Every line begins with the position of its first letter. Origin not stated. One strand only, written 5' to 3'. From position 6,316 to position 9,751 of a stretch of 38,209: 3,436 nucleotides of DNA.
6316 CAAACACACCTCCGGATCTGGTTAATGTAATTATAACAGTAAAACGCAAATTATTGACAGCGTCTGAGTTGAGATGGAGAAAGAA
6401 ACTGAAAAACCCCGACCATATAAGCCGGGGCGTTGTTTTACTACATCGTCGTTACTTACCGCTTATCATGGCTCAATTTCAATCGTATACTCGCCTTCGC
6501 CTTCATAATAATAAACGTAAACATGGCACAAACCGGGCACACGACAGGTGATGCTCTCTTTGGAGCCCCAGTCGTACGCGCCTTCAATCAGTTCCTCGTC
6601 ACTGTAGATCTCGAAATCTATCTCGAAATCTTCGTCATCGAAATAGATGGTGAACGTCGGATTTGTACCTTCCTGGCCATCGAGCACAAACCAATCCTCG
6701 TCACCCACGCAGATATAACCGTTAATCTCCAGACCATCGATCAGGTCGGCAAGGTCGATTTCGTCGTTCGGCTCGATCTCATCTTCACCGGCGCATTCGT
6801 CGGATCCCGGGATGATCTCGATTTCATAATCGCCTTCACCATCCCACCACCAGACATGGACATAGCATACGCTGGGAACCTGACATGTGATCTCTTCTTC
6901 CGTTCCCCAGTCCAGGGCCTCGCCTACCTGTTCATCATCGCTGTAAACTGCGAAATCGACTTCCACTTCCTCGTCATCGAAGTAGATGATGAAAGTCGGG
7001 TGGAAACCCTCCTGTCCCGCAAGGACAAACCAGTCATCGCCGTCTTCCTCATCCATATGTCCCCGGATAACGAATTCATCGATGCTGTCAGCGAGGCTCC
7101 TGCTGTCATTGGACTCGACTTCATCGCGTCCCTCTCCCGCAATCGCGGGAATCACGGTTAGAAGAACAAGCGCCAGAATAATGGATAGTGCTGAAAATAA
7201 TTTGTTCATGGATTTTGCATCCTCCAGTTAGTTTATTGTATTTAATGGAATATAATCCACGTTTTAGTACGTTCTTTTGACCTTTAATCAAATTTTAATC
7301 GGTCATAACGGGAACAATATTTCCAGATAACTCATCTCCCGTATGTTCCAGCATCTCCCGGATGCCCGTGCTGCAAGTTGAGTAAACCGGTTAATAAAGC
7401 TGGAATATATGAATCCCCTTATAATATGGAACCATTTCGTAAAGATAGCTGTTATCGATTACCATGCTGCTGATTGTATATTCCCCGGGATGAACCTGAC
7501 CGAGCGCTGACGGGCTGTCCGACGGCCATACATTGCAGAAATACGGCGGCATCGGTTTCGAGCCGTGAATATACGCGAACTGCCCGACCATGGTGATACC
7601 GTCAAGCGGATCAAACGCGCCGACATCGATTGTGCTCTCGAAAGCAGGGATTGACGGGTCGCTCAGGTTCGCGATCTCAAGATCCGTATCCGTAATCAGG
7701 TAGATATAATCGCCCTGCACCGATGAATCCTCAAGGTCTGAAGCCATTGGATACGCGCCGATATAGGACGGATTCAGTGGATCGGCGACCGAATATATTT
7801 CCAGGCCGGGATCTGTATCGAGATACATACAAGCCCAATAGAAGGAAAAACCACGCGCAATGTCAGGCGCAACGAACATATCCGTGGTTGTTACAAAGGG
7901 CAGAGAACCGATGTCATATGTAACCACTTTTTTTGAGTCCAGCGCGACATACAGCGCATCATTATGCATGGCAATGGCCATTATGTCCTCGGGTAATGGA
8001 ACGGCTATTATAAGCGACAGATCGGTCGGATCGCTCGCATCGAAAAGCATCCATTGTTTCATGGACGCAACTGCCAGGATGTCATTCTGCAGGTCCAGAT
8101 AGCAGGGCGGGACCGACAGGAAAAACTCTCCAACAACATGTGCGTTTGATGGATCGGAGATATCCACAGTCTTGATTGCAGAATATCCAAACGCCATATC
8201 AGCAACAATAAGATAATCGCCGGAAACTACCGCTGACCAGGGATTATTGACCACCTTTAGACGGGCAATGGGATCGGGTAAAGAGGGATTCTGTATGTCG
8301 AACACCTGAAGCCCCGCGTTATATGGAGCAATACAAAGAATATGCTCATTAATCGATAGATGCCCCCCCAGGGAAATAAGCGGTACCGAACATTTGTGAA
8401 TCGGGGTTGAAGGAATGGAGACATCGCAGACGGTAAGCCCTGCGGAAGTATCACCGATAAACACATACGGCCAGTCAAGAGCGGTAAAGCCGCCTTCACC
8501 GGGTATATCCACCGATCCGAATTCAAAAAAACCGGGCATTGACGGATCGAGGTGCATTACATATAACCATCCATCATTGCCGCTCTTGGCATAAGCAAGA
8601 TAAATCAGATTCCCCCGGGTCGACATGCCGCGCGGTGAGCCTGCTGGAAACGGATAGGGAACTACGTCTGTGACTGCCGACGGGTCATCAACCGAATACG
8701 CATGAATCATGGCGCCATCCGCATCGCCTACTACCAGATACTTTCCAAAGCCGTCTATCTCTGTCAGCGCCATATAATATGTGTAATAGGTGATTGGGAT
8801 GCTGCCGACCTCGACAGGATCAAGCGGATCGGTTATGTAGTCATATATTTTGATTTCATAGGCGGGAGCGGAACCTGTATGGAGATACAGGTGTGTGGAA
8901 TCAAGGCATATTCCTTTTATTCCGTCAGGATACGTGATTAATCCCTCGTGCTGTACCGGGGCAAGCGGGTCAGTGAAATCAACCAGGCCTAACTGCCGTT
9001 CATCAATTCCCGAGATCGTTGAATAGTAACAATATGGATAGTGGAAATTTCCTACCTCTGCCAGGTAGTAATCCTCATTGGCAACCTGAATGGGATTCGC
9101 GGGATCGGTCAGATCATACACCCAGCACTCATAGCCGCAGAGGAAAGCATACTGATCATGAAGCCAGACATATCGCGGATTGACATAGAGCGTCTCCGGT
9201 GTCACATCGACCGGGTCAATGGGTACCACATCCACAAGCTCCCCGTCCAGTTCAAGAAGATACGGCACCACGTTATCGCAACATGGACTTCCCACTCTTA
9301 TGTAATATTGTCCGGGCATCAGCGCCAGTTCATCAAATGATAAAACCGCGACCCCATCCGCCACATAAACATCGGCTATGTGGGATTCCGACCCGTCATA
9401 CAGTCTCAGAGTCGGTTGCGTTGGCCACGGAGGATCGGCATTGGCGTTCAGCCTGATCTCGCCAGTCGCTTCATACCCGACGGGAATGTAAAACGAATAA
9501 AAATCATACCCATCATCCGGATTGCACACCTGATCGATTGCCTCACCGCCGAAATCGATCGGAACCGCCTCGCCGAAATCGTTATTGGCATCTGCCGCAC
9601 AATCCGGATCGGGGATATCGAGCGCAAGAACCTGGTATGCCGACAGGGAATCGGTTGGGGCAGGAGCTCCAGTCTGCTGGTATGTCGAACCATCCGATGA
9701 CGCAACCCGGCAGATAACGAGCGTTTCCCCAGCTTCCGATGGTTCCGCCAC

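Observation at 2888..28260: Seven intact tandem paralogues of a ~1,140-aa lipoprotein occupy two thirds of the window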

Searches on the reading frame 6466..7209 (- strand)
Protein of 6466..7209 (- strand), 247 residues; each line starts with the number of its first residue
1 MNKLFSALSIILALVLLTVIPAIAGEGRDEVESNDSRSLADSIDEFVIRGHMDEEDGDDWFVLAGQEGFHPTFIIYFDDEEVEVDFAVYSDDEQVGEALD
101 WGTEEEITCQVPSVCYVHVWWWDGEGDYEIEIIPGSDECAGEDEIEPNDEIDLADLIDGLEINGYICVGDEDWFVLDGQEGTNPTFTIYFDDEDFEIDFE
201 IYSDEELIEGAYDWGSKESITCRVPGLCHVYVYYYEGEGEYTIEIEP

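Call 19: search_protein_families(library=pfam, proteins=[window:6466-7209:-], max_evalue=1)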
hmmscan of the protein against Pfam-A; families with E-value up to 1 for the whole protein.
window:6466-7209:- (247 aa): 2 families
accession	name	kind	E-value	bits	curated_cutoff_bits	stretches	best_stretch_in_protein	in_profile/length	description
PF20144.5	TIG_SUH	-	0.0032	18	24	0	190-226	20-54/94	TIG domain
PF11335.13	DUF3137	-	0.0065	16.8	26.1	0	185-206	39-60/139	Protein of unknown function (DUF3137)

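Call 51: search_solved_structures(query=window:6466-7209:-, max_evalue=10)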
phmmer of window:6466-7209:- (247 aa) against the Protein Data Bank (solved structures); distinct sequences matched with E-value up to 10: 2.
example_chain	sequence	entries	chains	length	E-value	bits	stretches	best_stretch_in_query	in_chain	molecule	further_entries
1xqa_A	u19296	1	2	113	0.45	13.1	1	159-245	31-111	Glyoxalase/Bleomycin resistance protein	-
1nqd_A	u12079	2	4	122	0.6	12.7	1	134-245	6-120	class 1 collagenase | Collagenase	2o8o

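Call 81: search_protein_families(library=padloc, proteins=[window:6466-7209:-], max_evalue=0.01)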
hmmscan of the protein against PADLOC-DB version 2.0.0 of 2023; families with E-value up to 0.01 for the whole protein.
window:6466-7209:- (247 aa): 0 families

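Call 82: search_protein_families(library=phrogs, proteins=[window:6466-7209:-], max_evalue=0.01)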
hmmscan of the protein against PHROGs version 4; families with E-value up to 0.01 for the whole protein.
window:6466-7209:- (247 aa): 2 families
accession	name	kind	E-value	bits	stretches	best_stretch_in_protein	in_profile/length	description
phrog_8090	-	unknown function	0.002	19.2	0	51-92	63-104/126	-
phrog_1715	-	head and packaging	0.0066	17.9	0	79-98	22-41/80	virion structural protein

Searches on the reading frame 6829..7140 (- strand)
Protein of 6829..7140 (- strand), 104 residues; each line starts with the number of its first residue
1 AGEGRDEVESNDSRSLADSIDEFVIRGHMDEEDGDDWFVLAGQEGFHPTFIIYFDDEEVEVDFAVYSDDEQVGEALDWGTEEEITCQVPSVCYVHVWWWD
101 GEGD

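Call 53: search_protein_families(library=pfam, proteins=[window:6829-7140:-], max_evalue=5)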
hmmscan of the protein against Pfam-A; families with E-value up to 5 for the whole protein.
window:6829-7140:- (104 aa): 1 family
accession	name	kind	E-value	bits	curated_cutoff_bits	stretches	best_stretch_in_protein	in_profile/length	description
PF20144.5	TIG_SUH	-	0.22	12.2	24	1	46-91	25-55/94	TIG domain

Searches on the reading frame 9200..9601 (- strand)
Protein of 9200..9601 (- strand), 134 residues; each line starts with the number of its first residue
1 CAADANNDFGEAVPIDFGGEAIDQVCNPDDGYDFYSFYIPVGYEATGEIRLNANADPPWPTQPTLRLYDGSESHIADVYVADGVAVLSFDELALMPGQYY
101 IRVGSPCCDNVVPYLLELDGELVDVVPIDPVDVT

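Call 53: search_protein_families(library=pfam, proteins=[window:9200-9601:-], max_evalue=5)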
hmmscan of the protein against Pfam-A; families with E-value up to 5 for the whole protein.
window:9200-9601:- (134 aa): 1 family
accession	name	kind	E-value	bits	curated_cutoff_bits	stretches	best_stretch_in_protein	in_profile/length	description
PF04151.21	PPC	-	0.0088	17.3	25.9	1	32-104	2-69/70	Bacterial pre-peptidase C-terminal domain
